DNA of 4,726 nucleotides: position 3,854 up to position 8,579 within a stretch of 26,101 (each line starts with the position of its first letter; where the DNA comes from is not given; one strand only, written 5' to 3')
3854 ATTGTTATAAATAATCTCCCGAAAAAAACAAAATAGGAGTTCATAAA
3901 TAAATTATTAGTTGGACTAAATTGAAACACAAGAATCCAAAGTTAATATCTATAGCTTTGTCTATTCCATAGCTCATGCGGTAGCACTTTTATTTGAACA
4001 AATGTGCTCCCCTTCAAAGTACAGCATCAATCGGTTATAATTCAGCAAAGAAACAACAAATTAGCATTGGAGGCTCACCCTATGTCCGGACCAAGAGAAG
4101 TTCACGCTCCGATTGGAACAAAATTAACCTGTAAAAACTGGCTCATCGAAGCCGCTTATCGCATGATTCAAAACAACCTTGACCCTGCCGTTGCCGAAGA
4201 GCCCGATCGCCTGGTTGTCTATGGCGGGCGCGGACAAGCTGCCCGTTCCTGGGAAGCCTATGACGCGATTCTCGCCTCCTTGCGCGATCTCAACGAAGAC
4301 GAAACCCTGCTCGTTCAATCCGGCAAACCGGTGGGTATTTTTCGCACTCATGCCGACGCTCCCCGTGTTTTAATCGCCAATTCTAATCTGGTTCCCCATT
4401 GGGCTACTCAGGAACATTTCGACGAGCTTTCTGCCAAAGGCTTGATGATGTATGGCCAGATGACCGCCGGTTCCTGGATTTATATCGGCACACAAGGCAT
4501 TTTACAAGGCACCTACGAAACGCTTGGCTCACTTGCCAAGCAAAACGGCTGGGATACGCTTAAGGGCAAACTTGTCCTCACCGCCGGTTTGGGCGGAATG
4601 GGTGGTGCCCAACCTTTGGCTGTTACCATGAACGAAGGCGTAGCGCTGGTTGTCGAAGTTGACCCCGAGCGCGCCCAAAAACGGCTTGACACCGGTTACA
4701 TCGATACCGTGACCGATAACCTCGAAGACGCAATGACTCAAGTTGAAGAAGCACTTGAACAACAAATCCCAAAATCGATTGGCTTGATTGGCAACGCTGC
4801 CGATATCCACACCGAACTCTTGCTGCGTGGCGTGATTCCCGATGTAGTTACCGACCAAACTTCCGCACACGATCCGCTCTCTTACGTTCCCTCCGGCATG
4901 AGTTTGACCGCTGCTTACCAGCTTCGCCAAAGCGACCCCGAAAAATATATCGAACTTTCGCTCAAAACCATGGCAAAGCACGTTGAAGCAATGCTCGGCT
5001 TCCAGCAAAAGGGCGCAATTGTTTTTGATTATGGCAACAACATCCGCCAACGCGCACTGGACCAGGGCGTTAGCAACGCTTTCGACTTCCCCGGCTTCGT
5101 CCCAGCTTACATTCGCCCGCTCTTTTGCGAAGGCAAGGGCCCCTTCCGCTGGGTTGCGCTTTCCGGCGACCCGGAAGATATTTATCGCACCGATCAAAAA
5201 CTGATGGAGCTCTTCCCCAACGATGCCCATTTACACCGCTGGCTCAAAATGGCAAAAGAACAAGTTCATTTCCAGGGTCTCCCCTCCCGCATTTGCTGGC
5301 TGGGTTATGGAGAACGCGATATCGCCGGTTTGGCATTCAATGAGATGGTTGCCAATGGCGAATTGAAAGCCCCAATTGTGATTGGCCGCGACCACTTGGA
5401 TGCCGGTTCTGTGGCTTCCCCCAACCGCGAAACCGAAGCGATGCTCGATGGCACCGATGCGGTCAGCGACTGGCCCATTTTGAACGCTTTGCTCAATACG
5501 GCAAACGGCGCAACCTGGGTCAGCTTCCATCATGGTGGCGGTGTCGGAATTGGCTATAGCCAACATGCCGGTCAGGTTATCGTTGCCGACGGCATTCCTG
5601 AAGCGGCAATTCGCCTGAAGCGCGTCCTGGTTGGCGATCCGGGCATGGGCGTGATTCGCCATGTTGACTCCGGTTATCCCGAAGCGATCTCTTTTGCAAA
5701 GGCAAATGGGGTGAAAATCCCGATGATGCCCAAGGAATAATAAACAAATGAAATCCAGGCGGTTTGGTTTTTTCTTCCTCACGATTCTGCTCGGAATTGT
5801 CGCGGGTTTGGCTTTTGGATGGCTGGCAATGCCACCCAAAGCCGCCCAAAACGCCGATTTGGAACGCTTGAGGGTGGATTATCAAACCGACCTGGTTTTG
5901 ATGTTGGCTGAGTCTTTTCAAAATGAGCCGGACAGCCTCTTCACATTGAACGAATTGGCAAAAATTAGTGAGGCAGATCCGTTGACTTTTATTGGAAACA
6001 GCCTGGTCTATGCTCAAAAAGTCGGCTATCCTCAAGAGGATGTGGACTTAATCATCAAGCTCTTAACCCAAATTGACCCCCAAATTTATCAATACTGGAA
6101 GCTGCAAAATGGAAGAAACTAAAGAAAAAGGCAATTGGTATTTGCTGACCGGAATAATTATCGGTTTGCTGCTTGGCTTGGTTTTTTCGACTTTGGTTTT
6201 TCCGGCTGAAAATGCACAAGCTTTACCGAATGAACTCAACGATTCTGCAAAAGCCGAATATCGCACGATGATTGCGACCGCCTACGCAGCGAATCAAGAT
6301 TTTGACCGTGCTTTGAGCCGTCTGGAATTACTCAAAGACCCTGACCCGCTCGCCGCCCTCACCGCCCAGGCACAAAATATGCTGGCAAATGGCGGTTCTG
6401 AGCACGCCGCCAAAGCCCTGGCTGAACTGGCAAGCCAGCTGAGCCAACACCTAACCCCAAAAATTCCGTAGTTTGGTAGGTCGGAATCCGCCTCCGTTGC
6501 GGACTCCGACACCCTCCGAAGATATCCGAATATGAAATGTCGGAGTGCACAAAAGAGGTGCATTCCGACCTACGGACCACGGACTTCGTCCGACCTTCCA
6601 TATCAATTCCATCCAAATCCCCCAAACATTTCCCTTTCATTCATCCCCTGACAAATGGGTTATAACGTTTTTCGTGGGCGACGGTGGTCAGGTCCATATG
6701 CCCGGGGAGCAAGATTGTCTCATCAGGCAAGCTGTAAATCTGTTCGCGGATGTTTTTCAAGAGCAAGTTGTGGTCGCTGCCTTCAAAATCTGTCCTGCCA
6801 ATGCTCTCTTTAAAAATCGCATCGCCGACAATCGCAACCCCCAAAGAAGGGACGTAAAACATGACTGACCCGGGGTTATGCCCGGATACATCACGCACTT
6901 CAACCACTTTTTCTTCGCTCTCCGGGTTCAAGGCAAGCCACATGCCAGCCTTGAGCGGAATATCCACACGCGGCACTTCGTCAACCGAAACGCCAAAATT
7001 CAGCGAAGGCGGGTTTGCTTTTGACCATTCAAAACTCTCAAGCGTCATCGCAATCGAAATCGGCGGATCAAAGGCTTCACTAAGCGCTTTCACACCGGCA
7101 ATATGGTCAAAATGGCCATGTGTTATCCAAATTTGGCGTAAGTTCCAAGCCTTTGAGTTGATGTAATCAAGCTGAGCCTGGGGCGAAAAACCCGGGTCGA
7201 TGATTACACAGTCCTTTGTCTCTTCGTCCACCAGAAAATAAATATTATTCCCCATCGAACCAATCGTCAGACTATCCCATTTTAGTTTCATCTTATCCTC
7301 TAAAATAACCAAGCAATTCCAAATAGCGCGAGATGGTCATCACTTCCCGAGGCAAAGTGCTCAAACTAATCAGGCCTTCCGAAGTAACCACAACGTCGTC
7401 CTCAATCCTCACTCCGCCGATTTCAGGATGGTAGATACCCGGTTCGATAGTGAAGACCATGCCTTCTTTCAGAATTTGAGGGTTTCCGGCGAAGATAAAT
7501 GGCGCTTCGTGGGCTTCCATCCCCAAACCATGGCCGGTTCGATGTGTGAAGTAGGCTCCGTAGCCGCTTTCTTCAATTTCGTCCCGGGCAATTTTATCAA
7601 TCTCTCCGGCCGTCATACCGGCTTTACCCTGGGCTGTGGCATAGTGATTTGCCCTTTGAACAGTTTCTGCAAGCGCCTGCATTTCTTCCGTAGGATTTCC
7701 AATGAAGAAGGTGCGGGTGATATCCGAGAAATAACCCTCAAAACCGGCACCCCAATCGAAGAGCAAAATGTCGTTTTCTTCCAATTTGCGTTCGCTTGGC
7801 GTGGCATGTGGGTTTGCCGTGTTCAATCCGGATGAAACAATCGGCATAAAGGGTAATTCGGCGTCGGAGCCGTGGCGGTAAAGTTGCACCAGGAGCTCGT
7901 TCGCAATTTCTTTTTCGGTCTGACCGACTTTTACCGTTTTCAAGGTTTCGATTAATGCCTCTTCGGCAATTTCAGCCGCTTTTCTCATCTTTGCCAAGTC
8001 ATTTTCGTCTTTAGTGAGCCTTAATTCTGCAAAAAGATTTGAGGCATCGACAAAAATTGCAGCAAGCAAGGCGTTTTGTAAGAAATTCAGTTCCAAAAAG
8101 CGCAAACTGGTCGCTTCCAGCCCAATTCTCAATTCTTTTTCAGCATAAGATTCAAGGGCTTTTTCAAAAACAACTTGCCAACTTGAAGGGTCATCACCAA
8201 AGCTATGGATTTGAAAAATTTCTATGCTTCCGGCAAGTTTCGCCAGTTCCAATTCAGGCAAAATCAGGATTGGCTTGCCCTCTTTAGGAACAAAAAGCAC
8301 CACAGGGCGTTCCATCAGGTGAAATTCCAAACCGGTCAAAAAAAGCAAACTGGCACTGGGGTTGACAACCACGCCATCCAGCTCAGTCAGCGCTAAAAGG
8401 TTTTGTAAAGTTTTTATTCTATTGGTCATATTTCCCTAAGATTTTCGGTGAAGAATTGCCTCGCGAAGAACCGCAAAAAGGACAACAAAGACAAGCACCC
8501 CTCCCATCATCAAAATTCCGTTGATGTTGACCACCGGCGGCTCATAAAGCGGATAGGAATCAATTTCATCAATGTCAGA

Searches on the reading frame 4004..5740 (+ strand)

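Call 19: search_protein_families(library=pfam, proteins=[window:4004-5740:+])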
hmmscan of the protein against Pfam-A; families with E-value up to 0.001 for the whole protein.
window:4004-5740:+ (578 aa): 3 families
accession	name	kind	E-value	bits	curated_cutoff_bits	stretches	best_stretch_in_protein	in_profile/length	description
PF17392.7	Urocanase_C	-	3.9e-91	304.2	23.6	1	372-566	1-195/196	Urocanase C-terminal domain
PF01175.24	Urocanase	-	1.7e-86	289.6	23.2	1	162-369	1-209/209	Urocanase Rossmann-like domain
PF17391.7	Urocanase_N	-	1.7e-59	199.6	23.2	1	33-159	1-127/127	Urocanase N-terminal domain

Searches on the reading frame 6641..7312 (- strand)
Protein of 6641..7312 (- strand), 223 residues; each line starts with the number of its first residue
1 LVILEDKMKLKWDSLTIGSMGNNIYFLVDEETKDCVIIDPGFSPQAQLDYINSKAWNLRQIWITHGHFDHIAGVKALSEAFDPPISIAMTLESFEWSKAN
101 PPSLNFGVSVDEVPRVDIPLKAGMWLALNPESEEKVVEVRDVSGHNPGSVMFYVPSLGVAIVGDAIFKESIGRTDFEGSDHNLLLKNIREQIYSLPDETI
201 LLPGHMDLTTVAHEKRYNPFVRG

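Call 19: search_protein_families(library=pfam, proteins=[window:6641-7312:-])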
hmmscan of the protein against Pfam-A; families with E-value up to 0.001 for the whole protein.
window:6641-7312:- (223 aa): 2 families
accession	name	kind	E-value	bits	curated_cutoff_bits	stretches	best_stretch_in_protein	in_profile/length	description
PF00753.33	Lactamase_B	-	6.1e-26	92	22.7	1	22-205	6-196/196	Metallo-beta-lactamase superfamily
PF12706.13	Lactamase_B_2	-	6e-05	23.2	27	1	36-113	3-85/200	Beta-lactamase superfamily domain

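Call 20: search_protein_families(library=ncbifam, proteins=[window:6641-7312:-])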
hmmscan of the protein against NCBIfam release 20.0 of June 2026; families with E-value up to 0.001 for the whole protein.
window:6641-7312:- (223 aa): 9 families
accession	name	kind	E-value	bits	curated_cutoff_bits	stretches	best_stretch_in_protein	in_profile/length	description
TIGR03413.1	GSH_gloB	equivalog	8.3e-23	81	200.8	1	19-205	6-164/248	hydroxyacylglutathione hydrolase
NF007597.0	PRK10241.1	equivalog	1.7e-14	53.8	421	1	21-82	10-70/251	hydroxyacylglutathione hydrolase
NF040641.1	bifunc_ST_SDO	equivalog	3.3e-10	39.4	625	1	143-208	281-344/423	bifunctional sulfur transferase/dioxygenase Blh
NF041804.1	MBL_fold_SolJ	exception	4e-08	32.7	350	1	18-88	14-84/224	solanimycin biosynthesis MBL-fold hydrolase SolJ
TIGR02651.1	RNase_Z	equivalog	1.2e-06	27.8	292.95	1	33-77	27-71/302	ribonuclease Z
NF001911.0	PRK00685.1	equivalog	9.9e-06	25.2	144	1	26-94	11-77/228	metal-dependent hydrolase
NF012229.1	bla_class_B_core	domain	1.3e-05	25.3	100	1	28-155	19-139/139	metallo-beta-lactamase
NF000801.0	PRK00055.1-3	equivalog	1.4e-05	24.3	252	1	33-77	29-73/307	ribonuclease Z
NF000805.0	PRK00055.2-3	equivalog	0.00093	18.5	416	0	23-75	23-73/307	ribonuclease Z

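Call 35: find_encoding_contigs(protein=window:6641-7312:-, flank=3000, max_places=10)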
Protein window:6641-7312:- (223 aa): no gene with exactly this product is on record in the collection.

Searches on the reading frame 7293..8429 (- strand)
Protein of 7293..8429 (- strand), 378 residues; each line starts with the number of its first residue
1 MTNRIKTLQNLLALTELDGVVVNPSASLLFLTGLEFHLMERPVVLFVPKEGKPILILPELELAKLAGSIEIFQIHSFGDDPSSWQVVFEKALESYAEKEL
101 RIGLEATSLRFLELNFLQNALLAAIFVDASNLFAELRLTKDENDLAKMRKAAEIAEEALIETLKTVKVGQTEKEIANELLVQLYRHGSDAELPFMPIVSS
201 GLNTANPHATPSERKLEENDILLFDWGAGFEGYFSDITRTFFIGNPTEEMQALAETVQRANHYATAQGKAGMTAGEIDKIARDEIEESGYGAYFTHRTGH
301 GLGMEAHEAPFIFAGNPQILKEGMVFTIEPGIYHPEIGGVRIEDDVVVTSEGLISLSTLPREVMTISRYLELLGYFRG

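Call 19: search_protein_families(library=pfam, proteins=[window:7293-8429:-])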
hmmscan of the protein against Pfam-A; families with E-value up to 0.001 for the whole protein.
window:7293-8429:- (378 aa): 2 families
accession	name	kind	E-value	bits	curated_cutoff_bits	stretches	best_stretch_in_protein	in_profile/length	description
PF00557.29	Peptidase_M24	-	2.1e-68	230.6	23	1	146-349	1-207/208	Metallopeptidase family M24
PF01321.24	Creatinase_N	-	1e-14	55.6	22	1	4-138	1-127/128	Creatinase/Prolidase N-terminal domain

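Call 44: find_encoding_contigs(protein=window:7293-8429:-, flank=2500, max_places=10)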
Protein window:7293-8429:- (378 aa): 5 contigs read that carry it; 5 places shown.
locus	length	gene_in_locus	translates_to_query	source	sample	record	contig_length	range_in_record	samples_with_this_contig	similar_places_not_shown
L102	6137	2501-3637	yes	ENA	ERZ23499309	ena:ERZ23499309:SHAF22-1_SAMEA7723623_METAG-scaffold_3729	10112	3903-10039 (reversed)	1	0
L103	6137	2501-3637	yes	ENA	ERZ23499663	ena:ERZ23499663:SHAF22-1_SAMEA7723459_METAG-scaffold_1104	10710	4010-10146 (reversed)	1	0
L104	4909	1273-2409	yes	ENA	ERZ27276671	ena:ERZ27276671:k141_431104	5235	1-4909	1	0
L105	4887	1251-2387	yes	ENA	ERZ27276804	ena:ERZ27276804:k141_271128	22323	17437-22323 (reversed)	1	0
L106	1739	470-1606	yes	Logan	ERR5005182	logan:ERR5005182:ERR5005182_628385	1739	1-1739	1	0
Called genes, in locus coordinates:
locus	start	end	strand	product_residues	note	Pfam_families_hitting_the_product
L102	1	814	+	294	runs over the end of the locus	?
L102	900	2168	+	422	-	PF13416:SBP_bac_8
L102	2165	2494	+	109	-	-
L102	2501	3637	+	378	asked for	PF01321:Creatinase_N, PF00557:Peptidase_M24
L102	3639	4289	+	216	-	PF00753:Lactamase_B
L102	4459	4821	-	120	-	-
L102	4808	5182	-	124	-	-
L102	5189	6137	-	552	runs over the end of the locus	PF17391:Urocanase_N, PF01175:Urocanase, PF17392:Urocanase_C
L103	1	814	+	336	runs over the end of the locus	PF05343:Peptidase_M42, PF01546:Peptidase_M20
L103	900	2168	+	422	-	PF13416:SBP_bac_8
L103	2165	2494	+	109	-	-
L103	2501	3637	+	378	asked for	PF01321:Creatinase_N, PF00557:Peptidase_M24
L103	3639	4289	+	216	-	PF23023:Anti-Pycsar_Apyc1 (weak), PF00753:Lactamase_B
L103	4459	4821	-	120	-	-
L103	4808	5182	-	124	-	-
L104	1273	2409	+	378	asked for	PF01321:Creatinase_N, PF00557:Peptidase_M24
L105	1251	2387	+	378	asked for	PF01321:Creatinase_N, PF00557:Peptidase_M24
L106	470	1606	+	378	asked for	PF01321:Creatinase_N, PF00557:Peptidase_M24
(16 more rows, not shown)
